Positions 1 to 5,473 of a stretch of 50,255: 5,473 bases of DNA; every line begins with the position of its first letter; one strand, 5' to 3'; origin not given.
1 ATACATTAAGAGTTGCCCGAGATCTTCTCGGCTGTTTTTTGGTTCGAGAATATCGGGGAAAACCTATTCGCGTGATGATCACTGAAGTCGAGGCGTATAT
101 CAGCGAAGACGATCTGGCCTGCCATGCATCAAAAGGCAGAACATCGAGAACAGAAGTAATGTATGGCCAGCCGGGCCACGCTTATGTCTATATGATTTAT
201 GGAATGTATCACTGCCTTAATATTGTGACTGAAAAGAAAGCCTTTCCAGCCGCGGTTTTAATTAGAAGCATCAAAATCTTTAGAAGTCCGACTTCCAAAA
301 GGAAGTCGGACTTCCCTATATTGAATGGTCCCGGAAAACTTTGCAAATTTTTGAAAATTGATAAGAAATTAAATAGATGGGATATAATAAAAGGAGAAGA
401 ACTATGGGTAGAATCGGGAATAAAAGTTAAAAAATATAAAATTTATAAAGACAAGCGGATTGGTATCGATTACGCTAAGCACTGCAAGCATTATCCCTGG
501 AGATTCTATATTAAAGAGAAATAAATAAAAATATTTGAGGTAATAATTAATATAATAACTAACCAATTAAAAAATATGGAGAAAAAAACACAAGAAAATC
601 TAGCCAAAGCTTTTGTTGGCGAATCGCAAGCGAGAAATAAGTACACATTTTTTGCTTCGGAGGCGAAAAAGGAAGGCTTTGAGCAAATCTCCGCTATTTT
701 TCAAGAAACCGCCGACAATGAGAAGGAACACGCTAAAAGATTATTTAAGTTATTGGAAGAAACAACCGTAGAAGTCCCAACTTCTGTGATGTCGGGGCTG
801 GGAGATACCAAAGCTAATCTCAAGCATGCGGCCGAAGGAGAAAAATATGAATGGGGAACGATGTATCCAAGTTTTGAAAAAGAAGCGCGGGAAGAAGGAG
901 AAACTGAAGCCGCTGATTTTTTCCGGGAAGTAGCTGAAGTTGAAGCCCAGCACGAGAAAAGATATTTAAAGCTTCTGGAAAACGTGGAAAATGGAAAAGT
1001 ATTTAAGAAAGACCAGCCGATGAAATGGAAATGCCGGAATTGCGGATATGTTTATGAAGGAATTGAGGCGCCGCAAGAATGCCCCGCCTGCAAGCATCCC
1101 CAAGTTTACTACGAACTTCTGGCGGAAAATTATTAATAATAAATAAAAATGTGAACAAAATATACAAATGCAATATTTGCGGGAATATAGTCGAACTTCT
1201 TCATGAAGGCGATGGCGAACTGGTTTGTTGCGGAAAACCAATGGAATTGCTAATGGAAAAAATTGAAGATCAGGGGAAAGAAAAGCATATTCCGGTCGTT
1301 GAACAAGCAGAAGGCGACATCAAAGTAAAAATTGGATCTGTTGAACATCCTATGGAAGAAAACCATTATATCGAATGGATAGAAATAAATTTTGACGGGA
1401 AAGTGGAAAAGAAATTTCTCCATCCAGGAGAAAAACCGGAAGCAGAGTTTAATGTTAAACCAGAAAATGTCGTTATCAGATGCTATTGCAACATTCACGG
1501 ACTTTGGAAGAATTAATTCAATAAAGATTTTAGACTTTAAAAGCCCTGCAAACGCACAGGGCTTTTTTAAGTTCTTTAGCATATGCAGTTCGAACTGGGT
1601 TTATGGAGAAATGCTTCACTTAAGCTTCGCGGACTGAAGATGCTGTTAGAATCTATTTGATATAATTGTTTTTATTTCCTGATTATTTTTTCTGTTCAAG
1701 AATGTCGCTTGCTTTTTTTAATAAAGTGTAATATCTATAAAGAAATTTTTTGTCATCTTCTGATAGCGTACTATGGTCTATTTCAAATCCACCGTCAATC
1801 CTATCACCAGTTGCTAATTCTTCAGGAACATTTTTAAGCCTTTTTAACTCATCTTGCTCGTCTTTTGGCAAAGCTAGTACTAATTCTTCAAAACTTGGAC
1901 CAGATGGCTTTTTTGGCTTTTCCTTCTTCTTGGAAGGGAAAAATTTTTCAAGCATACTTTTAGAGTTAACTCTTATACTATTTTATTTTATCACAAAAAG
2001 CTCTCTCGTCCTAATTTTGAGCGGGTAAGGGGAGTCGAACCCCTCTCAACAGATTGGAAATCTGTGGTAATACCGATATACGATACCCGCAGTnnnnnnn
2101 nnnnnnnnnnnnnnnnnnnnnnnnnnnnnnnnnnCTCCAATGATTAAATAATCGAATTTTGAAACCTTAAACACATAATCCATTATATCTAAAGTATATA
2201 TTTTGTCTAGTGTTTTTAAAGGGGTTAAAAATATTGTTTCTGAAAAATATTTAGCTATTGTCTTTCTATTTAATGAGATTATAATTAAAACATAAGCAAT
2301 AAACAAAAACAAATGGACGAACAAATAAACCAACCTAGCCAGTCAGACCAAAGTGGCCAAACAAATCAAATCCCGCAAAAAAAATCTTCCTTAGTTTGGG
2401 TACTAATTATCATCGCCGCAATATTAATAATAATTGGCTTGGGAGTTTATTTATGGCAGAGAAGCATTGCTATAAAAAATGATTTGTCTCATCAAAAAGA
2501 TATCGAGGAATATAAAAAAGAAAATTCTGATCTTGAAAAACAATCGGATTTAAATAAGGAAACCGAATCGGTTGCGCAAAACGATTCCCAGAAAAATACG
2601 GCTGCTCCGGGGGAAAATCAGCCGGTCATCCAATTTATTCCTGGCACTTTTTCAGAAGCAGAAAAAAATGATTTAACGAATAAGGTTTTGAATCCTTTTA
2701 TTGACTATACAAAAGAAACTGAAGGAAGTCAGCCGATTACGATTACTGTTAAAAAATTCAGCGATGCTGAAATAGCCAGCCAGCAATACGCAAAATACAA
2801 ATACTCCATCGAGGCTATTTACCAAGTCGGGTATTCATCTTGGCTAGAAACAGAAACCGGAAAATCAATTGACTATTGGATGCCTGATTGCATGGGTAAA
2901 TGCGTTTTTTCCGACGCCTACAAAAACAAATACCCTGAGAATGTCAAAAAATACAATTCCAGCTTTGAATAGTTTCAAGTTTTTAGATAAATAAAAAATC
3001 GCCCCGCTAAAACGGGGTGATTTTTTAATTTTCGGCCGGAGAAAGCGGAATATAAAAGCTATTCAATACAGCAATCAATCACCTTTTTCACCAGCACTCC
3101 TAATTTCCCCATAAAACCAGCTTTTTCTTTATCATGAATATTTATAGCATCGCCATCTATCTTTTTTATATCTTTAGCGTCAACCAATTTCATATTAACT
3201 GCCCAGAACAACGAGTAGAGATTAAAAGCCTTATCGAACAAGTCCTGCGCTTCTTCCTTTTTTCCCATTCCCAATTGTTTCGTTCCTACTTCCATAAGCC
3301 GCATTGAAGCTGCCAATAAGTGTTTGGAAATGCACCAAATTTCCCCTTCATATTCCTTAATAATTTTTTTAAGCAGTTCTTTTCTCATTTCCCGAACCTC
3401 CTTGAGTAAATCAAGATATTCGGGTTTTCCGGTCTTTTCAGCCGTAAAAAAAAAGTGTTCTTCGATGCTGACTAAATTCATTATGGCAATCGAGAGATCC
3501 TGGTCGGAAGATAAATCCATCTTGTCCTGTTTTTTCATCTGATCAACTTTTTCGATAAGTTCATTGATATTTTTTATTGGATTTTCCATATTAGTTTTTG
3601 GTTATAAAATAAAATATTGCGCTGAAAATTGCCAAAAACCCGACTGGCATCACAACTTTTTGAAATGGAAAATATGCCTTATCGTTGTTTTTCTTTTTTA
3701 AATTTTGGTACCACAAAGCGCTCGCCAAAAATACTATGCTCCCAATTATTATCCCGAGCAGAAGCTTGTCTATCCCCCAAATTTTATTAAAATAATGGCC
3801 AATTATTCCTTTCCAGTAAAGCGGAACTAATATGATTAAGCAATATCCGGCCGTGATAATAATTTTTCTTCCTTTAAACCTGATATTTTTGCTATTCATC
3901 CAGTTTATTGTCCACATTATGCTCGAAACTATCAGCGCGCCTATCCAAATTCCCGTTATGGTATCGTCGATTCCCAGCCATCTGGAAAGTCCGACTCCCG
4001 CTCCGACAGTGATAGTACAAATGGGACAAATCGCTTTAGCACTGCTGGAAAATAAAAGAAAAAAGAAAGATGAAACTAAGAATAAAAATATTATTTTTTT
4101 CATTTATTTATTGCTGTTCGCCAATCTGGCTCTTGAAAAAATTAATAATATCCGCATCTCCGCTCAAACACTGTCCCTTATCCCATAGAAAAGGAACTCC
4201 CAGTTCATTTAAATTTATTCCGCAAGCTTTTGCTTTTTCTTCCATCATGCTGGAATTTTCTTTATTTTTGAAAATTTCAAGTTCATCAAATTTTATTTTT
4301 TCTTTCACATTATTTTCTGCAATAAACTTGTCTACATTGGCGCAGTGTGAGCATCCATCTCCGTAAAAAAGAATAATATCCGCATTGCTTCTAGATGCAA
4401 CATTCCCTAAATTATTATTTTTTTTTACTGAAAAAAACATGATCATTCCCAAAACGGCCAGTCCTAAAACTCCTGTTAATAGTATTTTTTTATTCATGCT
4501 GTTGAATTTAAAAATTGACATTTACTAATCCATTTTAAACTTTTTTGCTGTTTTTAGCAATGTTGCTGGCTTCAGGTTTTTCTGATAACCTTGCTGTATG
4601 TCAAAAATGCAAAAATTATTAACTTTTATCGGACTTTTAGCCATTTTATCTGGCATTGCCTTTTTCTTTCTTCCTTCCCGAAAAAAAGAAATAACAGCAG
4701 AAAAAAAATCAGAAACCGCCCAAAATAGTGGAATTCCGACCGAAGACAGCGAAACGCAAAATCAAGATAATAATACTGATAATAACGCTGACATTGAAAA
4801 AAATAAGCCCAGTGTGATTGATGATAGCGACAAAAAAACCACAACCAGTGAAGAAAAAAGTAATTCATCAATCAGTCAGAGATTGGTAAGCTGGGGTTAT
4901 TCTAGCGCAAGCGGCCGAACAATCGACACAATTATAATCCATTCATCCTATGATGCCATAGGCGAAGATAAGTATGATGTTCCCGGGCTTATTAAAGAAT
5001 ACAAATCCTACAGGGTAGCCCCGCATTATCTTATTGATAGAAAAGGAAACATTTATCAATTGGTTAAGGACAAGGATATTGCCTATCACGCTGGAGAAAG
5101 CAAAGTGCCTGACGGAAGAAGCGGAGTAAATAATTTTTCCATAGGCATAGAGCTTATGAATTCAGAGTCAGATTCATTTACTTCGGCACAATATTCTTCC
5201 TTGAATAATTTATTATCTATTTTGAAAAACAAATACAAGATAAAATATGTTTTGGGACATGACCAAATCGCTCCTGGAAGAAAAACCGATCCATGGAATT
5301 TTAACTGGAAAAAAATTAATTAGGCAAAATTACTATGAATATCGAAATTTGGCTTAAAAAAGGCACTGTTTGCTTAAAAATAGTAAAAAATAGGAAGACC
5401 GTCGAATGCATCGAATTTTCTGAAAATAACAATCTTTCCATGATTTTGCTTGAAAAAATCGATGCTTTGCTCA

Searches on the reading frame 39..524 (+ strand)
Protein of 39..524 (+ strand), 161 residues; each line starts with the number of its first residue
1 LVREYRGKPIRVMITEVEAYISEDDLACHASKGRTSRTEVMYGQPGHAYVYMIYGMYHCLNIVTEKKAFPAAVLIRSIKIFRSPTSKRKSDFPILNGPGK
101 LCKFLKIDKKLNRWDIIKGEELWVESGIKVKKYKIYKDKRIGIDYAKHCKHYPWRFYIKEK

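Call 37: search_protein_families(library=pfam, proteins=[window:39-524:+], max_evalue=0.01)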
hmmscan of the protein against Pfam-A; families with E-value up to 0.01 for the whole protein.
window:39-524:+ (161 aa): 1 family
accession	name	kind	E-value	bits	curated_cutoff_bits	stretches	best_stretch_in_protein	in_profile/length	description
PF02245.21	Pur_DNA_glyco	-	3.3e-53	180.2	27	1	3-160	21-179/181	Methylpurine-DNA glycosylase (MPG)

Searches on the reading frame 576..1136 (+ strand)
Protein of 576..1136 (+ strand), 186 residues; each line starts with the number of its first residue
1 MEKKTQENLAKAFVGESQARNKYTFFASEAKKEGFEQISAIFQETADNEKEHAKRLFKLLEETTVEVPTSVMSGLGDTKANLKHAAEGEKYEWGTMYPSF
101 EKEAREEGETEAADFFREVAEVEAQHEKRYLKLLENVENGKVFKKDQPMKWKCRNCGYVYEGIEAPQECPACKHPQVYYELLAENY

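Call 37: search_protein_families(library=pfam, proteins=[window:576-1136:+], max_evalue=0.01)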
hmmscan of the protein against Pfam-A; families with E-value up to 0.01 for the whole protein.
window:576-1136:+ (186 aa): 7 families
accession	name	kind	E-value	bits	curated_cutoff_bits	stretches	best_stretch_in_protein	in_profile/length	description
PF02915.23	Rubrerythrin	-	9.8e-31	107.4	22.8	1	7-134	1-137/137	Rubrerythrin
PF21349.2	RUBY_RBDX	-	8.8e-13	47.9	26.5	1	151-180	1-30/30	Rubrerythrin, rubredoxin-like domain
PF00210.30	Ferritin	-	1.3e-07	32.1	24.5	1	7-138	2-140/142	Ferritin-like domain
PF23458.2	DUF7130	-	5.5e-06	26.6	35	1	114-176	19-80/89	Domain of unknown function (DUF7130)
PF23470.1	Zn_ribbon_PF0610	-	0.00011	22.3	26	1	152-173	3-25/39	PF0610 rubredoxin-like zinc beta-ribbon domain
PF01155.25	HypA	-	0.00041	20.8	28.9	1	138-177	58-97/112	Hydrogenase/urease nickel incorporation, metallochaperone, hypA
PF00611.28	FCH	-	0.0015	19.3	27.8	0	34-63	15-44/78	Fes/CIP4, and EFC/F-BAR homology domain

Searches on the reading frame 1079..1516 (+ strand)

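Call 37: search_protein_families(library=pfam, proteins=[window:1079-1516:+], max_evalue=0.01)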
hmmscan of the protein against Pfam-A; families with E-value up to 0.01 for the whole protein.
window:1079-1516:+ (145 aa): 2 families
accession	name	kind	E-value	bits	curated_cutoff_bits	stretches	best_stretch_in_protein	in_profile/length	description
PF01880.24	Desulfoferrodox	-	6.3e-22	78.4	22.2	1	64-145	3-97/98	Desulfoferrodoxin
PF06397.17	Desulfoferrod_N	-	9.8e-18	64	23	1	24-58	2-36/36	Desulfoferrodoxin, N-terminal domain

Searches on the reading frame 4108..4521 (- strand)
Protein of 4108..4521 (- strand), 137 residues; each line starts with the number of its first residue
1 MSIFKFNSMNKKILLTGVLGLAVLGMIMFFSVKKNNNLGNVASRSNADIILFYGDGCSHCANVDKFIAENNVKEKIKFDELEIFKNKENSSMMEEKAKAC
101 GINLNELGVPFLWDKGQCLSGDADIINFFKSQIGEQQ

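Call 37: search_protein_families(library=pfam, proteins=[window:4108-4521:-], max_evalue=0.01)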
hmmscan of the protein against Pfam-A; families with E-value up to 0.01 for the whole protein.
window:4108-4521:- (137 aa): 1 family
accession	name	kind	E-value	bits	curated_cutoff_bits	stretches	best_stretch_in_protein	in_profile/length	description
PF00462.30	Glutaredoxin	-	0.0047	17.5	22.9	1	50-97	2-45/60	Glutaredoxin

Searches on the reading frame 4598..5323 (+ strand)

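Call 11: search_protein_families(library=pfam, proteins=[window:4598-5323:+])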
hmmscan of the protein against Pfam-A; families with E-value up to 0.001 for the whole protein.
window:4598-5323:+ (241 aa): 1 family
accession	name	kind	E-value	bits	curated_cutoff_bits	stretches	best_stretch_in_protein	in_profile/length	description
PF01510.30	Amidase_2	-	3.5e-27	95.8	26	1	106-232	2-129/131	N-acetylmuramoyl-L-alanine amidase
